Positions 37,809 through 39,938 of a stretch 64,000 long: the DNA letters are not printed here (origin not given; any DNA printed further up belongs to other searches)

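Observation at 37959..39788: Novel fusion of a ketopantoate-reductase-like (ApbA/PanE) oxidoreductase to a BcrAD/HgdC-type activase ATPase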

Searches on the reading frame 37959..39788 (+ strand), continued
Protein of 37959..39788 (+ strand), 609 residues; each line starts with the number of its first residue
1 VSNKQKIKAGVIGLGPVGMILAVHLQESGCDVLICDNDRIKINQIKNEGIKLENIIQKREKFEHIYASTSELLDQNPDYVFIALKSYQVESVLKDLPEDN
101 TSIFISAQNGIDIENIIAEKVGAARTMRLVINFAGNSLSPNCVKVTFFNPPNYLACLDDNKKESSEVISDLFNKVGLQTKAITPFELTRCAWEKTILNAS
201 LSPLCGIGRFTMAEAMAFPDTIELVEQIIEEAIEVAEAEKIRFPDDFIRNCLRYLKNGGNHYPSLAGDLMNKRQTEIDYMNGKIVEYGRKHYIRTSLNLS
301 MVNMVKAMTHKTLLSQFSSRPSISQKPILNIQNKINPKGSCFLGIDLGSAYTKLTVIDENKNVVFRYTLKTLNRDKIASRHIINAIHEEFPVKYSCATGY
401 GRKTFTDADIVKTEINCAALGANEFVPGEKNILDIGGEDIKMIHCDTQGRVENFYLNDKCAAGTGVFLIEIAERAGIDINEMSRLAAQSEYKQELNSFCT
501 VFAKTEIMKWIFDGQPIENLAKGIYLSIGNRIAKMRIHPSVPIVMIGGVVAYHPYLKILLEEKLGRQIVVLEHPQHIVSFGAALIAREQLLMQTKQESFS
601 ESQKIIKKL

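Call 46: list_cluster_members(proteins=[P0122, P0123, P0125, P0127, P0128, P0129, P0137, P0143, P0126])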
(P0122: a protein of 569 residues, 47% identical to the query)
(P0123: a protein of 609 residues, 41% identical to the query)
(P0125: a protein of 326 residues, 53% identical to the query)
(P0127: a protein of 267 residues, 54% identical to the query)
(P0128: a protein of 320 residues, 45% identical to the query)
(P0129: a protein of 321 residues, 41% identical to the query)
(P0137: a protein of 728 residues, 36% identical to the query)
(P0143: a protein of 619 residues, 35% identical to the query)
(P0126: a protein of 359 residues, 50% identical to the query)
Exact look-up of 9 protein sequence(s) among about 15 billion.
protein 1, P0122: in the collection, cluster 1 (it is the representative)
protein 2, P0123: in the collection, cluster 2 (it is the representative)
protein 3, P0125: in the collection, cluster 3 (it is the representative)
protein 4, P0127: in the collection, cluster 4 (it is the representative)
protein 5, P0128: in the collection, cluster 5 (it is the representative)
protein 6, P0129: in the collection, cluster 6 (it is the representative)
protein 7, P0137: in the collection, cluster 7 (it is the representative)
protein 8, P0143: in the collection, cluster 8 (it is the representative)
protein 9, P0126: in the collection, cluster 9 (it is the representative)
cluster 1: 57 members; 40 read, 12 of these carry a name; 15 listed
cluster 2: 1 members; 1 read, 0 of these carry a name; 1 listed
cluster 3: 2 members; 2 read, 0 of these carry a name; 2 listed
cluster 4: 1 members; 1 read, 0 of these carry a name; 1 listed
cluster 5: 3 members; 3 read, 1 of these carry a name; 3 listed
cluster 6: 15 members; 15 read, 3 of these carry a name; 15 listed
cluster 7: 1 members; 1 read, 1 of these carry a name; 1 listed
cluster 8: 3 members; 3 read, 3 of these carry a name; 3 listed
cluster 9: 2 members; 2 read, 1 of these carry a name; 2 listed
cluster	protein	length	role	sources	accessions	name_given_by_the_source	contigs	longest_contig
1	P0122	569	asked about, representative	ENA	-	-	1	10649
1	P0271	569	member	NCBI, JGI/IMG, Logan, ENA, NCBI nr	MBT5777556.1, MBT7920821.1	MAG: 2-dehydropantoate 2-reductase [Candidatus Marinimicrobia bacterium] | 2-dehydropantoate 2-reductase [Candidatus Neomarinimicrobiota bacterium]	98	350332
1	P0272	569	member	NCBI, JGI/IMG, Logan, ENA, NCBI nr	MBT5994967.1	MAG: 2-dehydropantoate 2-reductase [Candidatus Marinimicrobia bacterium] | 2-dehydropantoate 2-reductase | 2-dehydropantoate 2-reductase [Candidatus Neomarinimicrobiota bacterium]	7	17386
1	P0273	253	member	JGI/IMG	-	predicted CoA-substrate-specific enzyme activase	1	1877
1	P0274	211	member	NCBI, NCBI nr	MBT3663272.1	MAG: 2-hydroxyglutaryl-CoA dehydratase, partial [Candidatus Marinimicrobia bacterium] | 2-hydroxyglutaryl-CoA dehydratase [Candidatus Neomarinimicrobiota bacterium]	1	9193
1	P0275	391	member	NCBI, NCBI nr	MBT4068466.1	MAG: hypothetical protein HOE77_07180, partial [Candidatus Marinimicrobia bacterium] | hypothetical protein [Candidatus Neomarinimicrobiota bacterium]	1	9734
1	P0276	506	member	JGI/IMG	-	2-dehydropantoate 2-reductase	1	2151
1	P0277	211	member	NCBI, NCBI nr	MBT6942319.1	MAG: 2-hydroxyglutaryl-CoA dehydratase, partial [Candidatus Marinimicrobia bacterium] | 2-hydroxyglutaryl-CoA dehydratase [Candidatus Neomarinimicrobiota bacterium]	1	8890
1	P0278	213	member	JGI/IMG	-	predicted CoA-substrate-specific enzyme activase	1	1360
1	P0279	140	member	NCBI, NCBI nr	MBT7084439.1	MAG: hypothetical protein HN927_09350, partial [Candidatus Marinimicrobia bacterium] | hypothetical protein [Candidatus Neomarinimicrobiota bacterium]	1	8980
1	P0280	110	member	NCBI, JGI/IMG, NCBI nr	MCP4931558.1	MAG: hypothetical protein GY912_06220 [Candidatus Marinimicrobia bacterium] | hypothetical protein [Candidatus Neomarinimicrobiota bacterium]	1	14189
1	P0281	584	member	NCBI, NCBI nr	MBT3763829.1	MAG: 2-dehydropantoate 2-reductase [Candidatus Marinimicrobia bacterium] | 2-dehydropantoate 2-reductase [Candidatus Neomarinimicrobiota bacterium]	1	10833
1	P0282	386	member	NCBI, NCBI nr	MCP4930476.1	MAG: 2-dehydropantoate 2-reductase, partial [Candidatus Marinimicrobia bacterium] | 2-dehydropantoate 2-reductase [Candidatus Neomarinimicrobiota bacterium]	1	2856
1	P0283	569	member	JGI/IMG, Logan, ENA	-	-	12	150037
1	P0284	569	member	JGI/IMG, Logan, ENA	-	-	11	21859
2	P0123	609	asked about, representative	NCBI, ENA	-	-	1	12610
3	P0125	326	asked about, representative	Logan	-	-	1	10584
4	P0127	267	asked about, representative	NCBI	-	-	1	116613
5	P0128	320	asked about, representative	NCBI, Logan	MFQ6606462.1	MAG: ketopantoate reductase family protein [Fidelibacterota bacterium]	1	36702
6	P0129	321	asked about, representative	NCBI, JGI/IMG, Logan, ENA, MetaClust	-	\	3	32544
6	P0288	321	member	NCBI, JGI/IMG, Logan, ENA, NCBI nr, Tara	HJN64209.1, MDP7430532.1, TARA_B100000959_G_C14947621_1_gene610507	MAG: 2-dehydropantoate 2-reductase [Flavobacteriales bacterium] | 2-dehydropantoate 2-reductase | 2-dehydropantoate 2-reductase [Flavobacteriales bacterium]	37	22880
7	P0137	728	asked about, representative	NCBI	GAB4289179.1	MAG: hypothetical protein Kow0090_01790 [Myxococcota bacterium]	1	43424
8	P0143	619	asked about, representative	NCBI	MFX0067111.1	MAG: 2-dehydropantoate 2-reductase [Candidatus Hermodarchaeota archaeon]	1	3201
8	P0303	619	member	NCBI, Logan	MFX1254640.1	MAG: 2-dehydropantoate 2-reductase [Promethearchaeota archaeon]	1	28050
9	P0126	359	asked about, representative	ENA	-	-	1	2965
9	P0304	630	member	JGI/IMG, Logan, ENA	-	2-dehydropantoate 2-reductase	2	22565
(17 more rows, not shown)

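Call 47: predict_structure(alignment_id=A1)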
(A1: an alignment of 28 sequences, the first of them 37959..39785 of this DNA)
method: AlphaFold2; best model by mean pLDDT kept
length: 609 residues; sequences in the alignment: 28
mean_pLDDT: 73.1   pTM: 0.49
mean pLDDT of the five models: 73.1, 70.8, 70.6, 69.4, 67.0
residues with pLDDT >= 90: 151; 70-90: 232; 50-70: 118; < 50: 108
segments of 3 or more residues with pLDDT < 50: 1-3, 200-211, 258-334, 373-375, 401-404, 458-462
pLDDT, mean of each block of 10 residues (from residue 1): 70 92 93 92 93 88 92 93 83 83 87 81 91 78 76 87 89 89 81 61 38 56 60 56 64 54 40 34 36 43 39 30 30 57 83 89 86 56 80 82 60 85 93 79 87 64 58 72 88 72 68 85 85 80 87 85 90 91 92 73 53
secondary structure, 60 per line:
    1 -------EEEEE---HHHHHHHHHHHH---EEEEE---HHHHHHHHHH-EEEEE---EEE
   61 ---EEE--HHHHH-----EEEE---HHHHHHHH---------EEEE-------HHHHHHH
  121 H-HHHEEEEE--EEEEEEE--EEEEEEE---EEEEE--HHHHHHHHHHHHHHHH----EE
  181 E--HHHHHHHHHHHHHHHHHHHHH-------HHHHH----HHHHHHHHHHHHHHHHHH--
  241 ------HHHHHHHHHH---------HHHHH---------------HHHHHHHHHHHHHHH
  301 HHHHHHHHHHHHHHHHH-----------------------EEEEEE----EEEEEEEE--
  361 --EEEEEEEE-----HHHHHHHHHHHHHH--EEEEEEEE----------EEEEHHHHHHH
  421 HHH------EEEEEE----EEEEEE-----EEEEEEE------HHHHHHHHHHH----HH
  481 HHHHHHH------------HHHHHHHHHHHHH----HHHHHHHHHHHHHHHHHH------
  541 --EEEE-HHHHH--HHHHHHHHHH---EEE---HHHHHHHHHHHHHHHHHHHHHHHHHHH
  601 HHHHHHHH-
elements in order: E8-12 H16-27 E31-35 H39-48 E50-54 E58-60 E64-66 H69-73 E79-82 H86-93 E103-106 H114-121 E126-130 E133-139 E142-148 E152-156 H159-174 E179-181 H184-204 H212-216 H221-238 H247-256 H266-270 H286-317 E341-346 E351-358 E363-370 H376-389 E392-399 E410-413 H414-423 E430-435 E440-445 E451-457 H464-474 H479-487 H500-512 H517-534 E543-546 H548-552 H555-564 E568-570 H574-608

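Call 48: find_encoding_contigs(protein=P0127, flank=10000, max_places=2)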
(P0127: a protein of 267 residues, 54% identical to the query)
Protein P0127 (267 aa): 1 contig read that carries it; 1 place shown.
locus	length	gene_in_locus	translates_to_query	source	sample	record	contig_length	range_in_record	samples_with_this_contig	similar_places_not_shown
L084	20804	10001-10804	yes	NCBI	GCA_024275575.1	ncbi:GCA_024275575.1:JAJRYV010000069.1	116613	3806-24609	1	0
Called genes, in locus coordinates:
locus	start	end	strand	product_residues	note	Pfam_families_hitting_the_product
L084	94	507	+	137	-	-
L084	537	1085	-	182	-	PF20420:DUF6702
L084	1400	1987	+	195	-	PF13795:HupE_UreJ_2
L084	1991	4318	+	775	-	PF01433:Peptidase_M1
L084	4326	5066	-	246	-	PF00106:adh_short, PF08659:KR, PF13561:adh_short_C2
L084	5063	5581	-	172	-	PF01814:Hemerythrin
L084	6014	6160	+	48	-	-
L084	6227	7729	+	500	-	PF00501:AMP-binding, PF23562:AMP-binding_C_3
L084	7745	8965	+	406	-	PF06050:HGD-D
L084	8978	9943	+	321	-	PF02558:ApbA, PF08546:ApbA_C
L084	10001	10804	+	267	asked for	PF01869:BcrAD_BadFG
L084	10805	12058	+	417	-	PF00108:Thiolase_N, PF02803:Thiolase_C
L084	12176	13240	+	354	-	PF08240:ADH_N, PF00107:ADH_zinc_N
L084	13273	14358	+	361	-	PF00378:ECH_1, PF16113:ECH_2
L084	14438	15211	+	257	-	PF00378:ECH_1, PF16113:ECH_2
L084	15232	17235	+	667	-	PF02737:3HCDH_N, PF00725:3HCDH, PF00378:ECH_1, PF16113:ECH_2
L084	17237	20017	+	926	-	PF00111:Fer2, PF01799:Fer2_2, PF01315:Ald_Xan_dh_C, PF02738:MoCoBD_1, PF20256:MoCoBD_2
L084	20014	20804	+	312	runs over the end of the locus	PF00941:FAD_binding_5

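Call 49: find_encoding_contigs(protein=P0271, flank=10000, max_places=2)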
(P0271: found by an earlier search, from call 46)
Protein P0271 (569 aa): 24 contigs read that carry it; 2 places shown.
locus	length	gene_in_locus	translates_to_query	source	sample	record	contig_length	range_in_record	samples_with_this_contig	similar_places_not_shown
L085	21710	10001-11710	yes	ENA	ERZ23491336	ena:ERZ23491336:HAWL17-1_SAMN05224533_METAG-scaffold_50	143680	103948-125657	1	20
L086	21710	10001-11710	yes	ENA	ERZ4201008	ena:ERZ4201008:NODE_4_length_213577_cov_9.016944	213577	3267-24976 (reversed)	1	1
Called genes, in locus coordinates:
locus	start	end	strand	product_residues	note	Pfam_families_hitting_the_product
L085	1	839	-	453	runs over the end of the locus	PF00291:PALP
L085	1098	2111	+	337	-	PF00155:Aminotran_1_2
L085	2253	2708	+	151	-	PF22381:Staph_reg_Sar_Rot (weak), PF01047:MarR, PF12802:MarR_2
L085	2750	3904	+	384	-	PF06050:HGD-D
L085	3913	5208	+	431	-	PF06050:HGD-D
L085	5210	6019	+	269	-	PF01869:BcrAD_BadFG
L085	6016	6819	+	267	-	PF01869:BcrAD_BadFG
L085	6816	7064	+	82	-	-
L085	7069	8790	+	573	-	PF00501:AMP-binding, PF23562:AMP-binding_C_3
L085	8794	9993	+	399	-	PF06050:HGD-D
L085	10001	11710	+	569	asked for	PF02558:ApbA, PF03721:UDPG_MGDP_dh_N, PF03807:F420_oxidored (weak), PF08546:ApbA_C, PF01869:BcrAD_BadFG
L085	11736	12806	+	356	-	PF08240:ADH_N, PF00107:ADH_zinc_N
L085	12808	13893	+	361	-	PF00378:ECH_1, PF16113:ECH_2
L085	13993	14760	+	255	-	PF00378:ECH_1, PF16113:ECH_2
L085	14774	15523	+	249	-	PF00106:adh_short, PF23441:SDR (weak), PF01370:Epimerase (faint), PF08659:KR, PF13561:adh_short_C2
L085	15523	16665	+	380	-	PF00108:Thiolase_N, PF02803:Thiolase_C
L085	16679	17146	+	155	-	PF13085:Fer2_3 (weak), PF00111:Fer2 (weak), PF01799:Fer2_2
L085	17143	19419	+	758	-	PF01315:Ald_Xan_dh_C, PF02738:MoCoBD_1, PF20256:MoCoBD_2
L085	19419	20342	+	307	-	PF00941:FAD_binding_5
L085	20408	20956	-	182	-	PF14238:DUF4340 (faint)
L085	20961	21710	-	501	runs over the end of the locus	PF23357:DUF7088, PF09822:ABC_transp_aux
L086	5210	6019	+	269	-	PF01869:BcrAD_BadFG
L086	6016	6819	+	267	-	PF01869:BcrAD_BadFG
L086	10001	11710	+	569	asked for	PF02558:ApbA, PF03721:UDPG_MGDP_dh_N, PF03807:F420_oxidored (weak), PF08546:ApbA_C, PF01869:BcrAD_BadFG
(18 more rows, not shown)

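Call 55: search_protein_families(library=ncbifam, proteins=[L085:1098-2111:+, L085:6816-7064:+], max_evalue=1e-10)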
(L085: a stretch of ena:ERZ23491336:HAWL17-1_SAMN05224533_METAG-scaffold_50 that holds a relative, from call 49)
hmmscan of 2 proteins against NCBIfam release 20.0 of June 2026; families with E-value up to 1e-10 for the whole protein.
L085:1098-2111:+ (337 aa): 54 families (the best 25 are shown)
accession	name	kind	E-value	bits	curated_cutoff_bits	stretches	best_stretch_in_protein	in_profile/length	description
TIGR01141.1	hisC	equivalog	2.2e-84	283.3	276.55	1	6-335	21-348/349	histidinol-phosphate transaminase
NF002878.0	PRK03321.1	subfamily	2.3e-70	237.1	374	1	2-333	19-345/352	histidinol-phosphate transaminase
NF003496.0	PRK05166.1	equivalog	5.8e-62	209.6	540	1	9-335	40-368/373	histidinol-phosphate transaminase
TIGR01140.1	L_thr_O3P_dcar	equivalog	6.9e-54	183.2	290.55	1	12-333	24-330/331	threonine-phosphate decarboxylase CobD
NF006580.0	PRK09105.1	subfamily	8.8e-49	166.3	444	1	6-325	47-359/375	pyridoxal phosphate-dependent aminotransferase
NF006014.0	PRK08153.1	equivalog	2.8e-47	161.4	510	1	8-329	36-356/370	pyridoxal phosphate-dependent aminotransferase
NF002877.0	PRK03317.1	equivalog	8.5e-46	156.4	409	1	8-334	34-364/374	histidinol-phosphate transaminase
NF002726.0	PRK02610.1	equivalog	2.6e-43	148.3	391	1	33-334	59-366/374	histidinol-phosphate transaminase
NF051461.1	pyoverd_PtaA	equivalog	3.6e-41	141.1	500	1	5-324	34-347/359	pyoverdine biosynthesis transaminase PtaA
NF041364.1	GntC_guanitoxin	equivalog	4.2e-30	104.8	415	1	45-323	42-342/356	guanitoxin biosynthesis PLP-dependent (S)-gamma-hydroxy-L-arginine cyclodehydratase GntC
NF006225.0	PRK08354.1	equivalog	9e-30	104.1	288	1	43-334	49-313/318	putative aminotransferase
NF041091.1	asp_aminotase_Arch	equivalog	3.7e-29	101.7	550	1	52-329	82-367/376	aspartate aminotransferase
NF005305.0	PRK06836.1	equivalog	9.3e-29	100.8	376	1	53-320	94-373/396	pyridoxal phosphate-dependent aminotransferase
NF005915.1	PRK07908.1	equivalog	7.5e-27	94.6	360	1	26-330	33-328/332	Rv2231c family histidinol phosphate aminotransferase CobC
NF006230.0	PRK08363.1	equivalog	7.8e-23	80.9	534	1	47-312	83-364/398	alanine aminotransferase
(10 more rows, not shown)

L085:6816-7064:+ (82 aa): 0 families

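Call 56: find_encoding_contigs(protein=P0128, flank=10000, max_places=2)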
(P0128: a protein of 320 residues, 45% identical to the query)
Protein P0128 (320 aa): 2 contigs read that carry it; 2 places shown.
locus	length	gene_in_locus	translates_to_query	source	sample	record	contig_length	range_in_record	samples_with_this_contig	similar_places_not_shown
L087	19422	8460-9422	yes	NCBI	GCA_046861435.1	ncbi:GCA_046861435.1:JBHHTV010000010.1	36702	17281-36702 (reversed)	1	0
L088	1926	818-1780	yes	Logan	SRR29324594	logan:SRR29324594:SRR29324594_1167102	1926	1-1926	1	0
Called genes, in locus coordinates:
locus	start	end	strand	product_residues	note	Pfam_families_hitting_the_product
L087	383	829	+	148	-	PF22381:Staph_reg_Sar_Rot, PF01047:MarR, PF12802:MarR_2, PF13412:HTH_24 (weak), PF13601:HTH_34 (weak)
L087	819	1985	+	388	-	PF06050:HGD-D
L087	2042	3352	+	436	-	PF06050:HGD-D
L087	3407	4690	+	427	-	PF00370:FGGY_N (faint), PF01869:BcrAD_BadFG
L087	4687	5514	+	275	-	PF01869:BcrAD_BadFG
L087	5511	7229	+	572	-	PF00501:AMP-binding, PF23562:AMP-binding_C_3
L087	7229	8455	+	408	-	PF06050:HGD-D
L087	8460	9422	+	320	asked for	PF03721:UDPG_MGDP_dh_N, PF01210:NAD_Gly3P_dh_N (weak), PF02558:ApbA, PF03446:NAD_binding_2 (weak), PF03807:F420_oxidored (weak), PF08546:ApbA_C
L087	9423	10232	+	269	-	PF01869:BcrAD_BadFG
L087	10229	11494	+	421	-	PF00108:Thiolase_N, PF02803:Thiolase_C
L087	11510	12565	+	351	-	PF08240:ADH_N, PF01262:AlaDh_PNT_C (weak), PF00107:ADH_zinc_N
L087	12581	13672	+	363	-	PF00378:ECH_1, PF16113:ECH_2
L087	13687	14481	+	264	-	PF00378:ECH_1, PF16113:ECH_2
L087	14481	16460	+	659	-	PF02737:3HCDH_N, PF03446:NAD_binding_2 (faint), PF00725:3HCDH, PF00378:ECH_1, PF16113:ECH_2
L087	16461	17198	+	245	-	PF00106:adh_short, PF08659:KR, PF23441:SDR (weak), PF13561:adh_short_C2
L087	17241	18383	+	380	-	PF00108:Thiolase_N, PF00109:ketoacyl-synt (weak), PF02803:Thiolase_C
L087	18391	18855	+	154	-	PF00111:Fer2, PF01799:Fer2_2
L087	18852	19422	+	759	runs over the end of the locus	PF01315:Ald_Xan_dh_C, PF02738:MoCoBD_1, PF20256:MoCoBD_2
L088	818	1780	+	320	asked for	PF03721:UDPG_MGDP_dh_N, PF01210:NAD_Gly3P_dh_N (weak), PF02558:ApbA, PF03446:NAD_binding_2 (weak), PF03807:F420_oxidored (weak), PF08546:ApbA_C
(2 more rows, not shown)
